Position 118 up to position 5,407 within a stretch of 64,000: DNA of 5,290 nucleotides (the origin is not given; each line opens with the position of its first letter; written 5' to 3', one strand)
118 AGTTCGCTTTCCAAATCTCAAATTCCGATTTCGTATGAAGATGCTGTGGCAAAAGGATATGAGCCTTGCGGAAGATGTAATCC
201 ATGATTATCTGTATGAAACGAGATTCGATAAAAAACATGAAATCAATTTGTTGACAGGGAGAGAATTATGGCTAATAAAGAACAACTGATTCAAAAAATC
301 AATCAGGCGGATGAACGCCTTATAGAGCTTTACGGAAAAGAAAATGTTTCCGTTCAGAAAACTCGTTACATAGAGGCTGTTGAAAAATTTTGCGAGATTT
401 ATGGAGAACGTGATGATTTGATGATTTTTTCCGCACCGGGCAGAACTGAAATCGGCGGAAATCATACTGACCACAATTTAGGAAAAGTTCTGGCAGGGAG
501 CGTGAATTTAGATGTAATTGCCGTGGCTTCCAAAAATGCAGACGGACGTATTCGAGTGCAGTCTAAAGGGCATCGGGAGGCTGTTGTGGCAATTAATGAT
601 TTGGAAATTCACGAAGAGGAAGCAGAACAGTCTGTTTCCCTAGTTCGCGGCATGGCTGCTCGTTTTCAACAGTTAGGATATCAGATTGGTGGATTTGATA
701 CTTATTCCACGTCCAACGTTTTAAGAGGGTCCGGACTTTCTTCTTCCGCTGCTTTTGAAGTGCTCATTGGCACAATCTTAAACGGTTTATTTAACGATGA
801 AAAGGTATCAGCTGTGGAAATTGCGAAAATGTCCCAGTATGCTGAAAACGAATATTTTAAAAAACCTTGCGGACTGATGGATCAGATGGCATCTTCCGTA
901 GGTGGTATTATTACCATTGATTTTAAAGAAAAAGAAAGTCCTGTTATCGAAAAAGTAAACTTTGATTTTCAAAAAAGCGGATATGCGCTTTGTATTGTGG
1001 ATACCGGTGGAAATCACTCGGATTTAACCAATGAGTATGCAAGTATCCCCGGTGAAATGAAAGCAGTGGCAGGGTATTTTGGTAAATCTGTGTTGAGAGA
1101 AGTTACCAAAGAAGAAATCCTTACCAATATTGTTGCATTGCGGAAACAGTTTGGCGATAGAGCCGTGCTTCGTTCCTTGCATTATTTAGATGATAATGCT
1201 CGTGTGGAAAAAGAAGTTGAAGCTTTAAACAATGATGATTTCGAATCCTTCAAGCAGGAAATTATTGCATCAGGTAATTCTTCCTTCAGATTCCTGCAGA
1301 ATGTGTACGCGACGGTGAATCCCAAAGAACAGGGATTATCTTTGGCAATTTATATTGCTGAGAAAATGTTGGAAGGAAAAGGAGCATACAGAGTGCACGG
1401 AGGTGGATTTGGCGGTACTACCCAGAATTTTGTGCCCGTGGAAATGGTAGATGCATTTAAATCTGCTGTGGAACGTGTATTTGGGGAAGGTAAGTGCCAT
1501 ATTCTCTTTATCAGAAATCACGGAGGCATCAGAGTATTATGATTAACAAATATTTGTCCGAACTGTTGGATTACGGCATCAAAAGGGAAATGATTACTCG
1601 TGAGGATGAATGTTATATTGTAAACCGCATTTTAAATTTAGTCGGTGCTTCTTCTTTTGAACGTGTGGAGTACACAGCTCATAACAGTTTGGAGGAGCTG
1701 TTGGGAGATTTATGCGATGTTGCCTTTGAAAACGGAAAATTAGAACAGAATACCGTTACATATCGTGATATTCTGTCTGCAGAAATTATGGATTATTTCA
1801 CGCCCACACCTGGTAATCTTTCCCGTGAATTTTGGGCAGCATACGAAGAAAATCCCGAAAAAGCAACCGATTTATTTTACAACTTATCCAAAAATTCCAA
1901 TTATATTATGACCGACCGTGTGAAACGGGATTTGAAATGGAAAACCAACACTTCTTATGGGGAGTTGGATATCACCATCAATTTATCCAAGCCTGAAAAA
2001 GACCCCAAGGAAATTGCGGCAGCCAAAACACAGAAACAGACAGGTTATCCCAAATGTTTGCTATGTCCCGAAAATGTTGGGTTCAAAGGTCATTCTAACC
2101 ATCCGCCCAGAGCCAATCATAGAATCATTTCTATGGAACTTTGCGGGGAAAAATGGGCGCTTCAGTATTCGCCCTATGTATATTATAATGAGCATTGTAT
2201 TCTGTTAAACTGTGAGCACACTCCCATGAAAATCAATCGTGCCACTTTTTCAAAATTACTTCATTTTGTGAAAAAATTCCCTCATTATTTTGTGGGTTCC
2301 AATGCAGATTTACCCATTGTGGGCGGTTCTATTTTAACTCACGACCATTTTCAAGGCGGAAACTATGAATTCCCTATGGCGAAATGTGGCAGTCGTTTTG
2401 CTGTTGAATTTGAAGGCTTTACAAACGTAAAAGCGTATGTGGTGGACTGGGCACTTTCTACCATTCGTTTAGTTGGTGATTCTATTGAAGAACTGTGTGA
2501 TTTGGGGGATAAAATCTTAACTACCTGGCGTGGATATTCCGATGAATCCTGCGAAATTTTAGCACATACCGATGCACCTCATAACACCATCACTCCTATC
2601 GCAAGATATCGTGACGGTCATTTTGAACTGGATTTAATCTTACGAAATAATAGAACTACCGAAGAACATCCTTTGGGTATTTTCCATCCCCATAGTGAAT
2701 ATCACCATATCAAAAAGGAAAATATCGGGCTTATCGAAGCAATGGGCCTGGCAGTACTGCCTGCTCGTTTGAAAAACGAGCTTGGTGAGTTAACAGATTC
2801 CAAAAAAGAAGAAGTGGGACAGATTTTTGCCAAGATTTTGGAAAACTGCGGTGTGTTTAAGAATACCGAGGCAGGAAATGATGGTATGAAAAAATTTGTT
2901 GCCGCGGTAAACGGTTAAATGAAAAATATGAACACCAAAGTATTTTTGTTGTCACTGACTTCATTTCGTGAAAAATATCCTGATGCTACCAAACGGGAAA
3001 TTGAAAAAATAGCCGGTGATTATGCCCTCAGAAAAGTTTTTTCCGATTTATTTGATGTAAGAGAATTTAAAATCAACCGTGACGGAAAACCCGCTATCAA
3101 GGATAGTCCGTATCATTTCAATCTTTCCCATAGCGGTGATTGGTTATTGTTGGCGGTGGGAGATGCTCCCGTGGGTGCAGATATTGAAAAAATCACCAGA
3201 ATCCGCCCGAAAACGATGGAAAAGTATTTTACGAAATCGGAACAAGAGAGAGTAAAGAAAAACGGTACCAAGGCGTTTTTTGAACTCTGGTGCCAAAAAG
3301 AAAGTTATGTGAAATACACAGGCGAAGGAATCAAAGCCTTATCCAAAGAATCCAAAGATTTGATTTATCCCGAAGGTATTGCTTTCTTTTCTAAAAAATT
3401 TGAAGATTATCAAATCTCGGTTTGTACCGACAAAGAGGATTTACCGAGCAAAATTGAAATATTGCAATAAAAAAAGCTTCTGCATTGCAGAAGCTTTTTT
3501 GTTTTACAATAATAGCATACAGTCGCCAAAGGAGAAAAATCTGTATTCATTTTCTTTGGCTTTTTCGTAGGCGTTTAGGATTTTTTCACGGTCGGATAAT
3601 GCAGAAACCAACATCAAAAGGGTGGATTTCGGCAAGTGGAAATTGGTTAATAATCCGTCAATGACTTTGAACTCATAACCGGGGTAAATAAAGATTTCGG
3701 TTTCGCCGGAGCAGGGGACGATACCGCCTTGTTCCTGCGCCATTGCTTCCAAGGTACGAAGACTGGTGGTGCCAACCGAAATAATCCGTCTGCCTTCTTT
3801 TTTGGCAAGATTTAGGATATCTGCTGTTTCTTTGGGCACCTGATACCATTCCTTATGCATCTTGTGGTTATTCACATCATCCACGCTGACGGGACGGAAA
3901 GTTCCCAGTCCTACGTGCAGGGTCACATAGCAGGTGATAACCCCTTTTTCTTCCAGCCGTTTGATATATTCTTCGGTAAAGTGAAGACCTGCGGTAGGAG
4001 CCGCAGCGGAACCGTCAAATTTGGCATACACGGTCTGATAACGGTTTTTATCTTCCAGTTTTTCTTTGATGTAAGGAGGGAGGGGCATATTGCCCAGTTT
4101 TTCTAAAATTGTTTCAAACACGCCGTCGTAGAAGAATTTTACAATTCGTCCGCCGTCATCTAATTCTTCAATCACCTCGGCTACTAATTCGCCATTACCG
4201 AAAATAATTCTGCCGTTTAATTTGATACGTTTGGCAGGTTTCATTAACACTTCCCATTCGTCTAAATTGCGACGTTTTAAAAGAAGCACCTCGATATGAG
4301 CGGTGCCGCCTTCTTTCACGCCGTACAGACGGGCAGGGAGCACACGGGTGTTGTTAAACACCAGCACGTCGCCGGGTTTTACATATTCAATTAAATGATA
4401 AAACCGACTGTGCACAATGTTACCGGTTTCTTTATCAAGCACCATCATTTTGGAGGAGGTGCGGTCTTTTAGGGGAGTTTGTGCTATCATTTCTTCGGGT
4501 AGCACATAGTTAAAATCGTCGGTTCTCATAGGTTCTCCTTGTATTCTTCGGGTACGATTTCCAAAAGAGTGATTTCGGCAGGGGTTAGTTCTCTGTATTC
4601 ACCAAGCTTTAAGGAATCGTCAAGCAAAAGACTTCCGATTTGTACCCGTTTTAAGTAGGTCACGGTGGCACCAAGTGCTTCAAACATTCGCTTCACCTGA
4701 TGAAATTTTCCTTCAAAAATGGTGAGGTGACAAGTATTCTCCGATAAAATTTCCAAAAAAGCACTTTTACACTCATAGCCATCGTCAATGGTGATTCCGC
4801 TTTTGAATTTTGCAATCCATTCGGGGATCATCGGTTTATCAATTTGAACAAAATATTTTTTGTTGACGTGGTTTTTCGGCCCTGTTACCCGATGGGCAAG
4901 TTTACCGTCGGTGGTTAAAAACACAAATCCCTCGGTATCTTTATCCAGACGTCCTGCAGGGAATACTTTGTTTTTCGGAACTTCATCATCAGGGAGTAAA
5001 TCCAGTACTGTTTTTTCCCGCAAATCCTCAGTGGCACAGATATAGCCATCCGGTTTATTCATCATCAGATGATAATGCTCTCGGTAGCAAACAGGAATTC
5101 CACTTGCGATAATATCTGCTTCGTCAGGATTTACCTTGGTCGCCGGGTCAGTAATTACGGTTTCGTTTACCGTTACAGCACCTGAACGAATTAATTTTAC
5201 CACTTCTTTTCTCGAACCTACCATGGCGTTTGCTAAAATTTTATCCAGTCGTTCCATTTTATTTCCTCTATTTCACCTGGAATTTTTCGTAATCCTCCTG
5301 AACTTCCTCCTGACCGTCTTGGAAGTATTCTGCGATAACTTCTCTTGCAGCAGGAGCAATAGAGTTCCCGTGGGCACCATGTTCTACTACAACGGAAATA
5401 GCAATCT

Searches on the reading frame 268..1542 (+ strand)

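Call 85: search_protein_families(library=pfam, max_evalue=0.00001, proteins=[window:268-1542:+])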
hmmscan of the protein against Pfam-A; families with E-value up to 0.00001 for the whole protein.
window:268-1542:+ (424 aa): 2 families
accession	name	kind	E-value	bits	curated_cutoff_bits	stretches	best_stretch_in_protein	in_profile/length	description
PF10509.15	GalKase_gal_bdg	-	5.9e-18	64.6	23.1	1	39-89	1-49/49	Galactokinase galactose-binding signature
PF00288.32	GHMP_kinases_N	-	6.6e-16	58.7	22.3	1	125-213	2-87/87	GHMP kinases N terminal domain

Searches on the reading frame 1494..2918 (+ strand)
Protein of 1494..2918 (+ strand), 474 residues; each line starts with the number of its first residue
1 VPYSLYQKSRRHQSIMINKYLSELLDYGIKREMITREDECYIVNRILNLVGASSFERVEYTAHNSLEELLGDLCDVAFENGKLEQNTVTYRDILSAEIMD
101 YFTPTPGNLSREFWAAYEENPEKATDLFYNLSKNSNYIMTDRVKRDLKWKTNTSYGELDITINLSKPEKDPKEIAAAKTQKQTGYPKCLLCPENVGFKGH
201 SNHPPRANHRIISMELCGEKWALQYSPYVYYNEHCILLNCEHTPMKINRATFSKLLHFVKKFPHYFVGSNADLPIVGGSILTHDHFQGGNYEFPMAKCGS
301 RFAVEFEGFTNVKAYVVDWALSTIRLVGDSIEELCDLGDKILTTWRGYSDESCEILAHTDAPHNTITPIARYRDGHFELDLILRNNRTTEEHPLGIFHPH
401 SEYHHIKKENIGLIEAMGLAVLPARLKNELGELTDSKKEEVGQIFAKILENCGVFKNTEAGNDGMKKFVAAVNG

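Call 85: search_protein_families(library=pfam, max_evalue=0.00001, proteins=[window:1494-2918:+])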
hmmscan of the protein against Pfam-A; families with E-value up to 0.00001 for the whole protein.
window:1494-2918:+ (474 aa): 2 families
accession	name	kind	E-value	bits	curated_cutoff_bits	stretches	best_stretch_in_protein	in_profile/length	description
PF01087.27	GalP_UDP_transf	-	1.6e-37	130.1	22.1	1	34-244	3-184/184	Galactose-1-phosphate uridyl transferase, N-terminal domain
PF02744.22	GalP_UDP_tr_C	-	8e-22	78.2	29.2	1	260-440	3-155/165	Galactose-1-phosphate uridyl transferase, C-terminal domain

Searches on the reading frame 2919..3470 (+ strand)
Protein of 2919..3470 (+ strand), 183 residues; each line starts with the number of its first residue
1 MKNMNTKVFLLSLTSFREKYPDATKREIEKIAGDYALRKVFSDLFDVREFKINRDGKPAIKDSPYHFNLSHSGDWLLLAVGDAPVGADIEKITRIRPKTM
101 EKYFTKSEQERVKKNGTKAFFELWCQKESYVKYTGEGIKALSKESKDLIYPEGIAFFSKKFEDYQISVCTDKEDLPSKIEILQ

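Call 85: search_protein_families(library=pfam, max_evalue=0.00001, proteins=[window:2919-3470:+])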
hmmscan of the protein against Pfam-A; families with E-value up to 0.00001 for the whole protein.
window:2919-3470:+ (183 aa): 1 family
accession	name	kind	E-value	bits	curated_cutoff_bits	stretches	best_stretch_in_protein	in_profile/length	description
PF01648.25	ACPS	-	4.3e-14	52.9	25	1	84-140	1-67/111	4'-phosphopantetheinyl transferase superfamily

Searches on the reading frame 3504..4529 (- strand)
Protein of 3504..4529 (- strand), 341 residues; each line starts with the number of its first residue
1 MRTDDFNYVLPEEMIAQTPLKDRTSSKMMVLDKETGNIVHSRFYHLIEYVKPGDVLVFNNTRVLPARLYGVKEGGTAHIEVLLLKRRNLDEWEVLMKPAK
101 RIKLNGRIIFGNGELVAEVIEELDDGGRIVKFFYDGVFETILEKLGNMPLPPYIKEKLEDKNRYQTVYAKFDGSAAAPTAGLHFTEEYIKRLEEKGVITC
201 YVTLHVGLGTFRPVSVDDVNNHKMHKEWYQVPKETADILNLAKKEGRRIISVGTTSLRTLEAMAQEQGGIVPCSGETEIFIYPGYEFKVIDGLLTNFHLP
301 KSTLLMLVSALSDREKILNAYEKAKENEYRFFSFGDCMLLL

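Call 85: search_protein_families(library=pfam, max_evalue=0.00001, proteins=[window:3504-4529:-])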
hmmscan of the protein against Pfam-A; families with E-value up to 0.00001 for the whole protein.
window:3504-4529:- (341 aa): 1 family
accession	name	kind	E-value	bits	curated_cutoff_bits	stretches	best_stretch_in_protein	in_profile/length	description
PF02547.20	Queuosine_synth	-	3.9e-138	460.4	25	1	4-340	2-322/322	Queuosine biosynthesis protein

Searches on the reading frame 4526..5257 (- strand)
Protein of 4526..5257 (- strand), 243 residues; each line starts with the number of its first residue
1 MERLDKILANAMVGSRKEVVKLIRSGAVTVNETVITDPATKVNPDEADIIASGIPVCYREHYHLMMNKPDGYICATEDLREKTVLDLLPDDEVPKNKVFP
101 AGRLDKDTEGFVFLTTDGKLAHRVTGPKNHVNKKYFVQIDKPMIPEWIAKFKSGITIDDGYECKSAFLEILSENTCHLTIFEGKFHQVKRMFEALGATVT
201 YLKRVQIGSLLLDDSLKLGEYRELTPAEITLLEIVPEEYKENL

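Call 85: search_protein_families(library=pfam, max_evalue=0.00001, proteins=[window:4526-5257:-])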
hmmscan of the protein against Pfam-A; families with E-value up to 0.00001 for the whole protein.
window:4526-5257:- (243 aa): 2 families
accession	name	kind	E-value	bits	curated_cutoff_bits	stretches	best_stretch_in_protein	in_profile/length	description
PF00849.27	PseudoU_synth_2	-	3.2e-20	73.3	26.8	1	63-194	2-152/152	RNA pseudouridylate synthase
PF01479.30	S4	-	3.6e-12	46.3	22.8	1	2-46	1-46/48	S4 domain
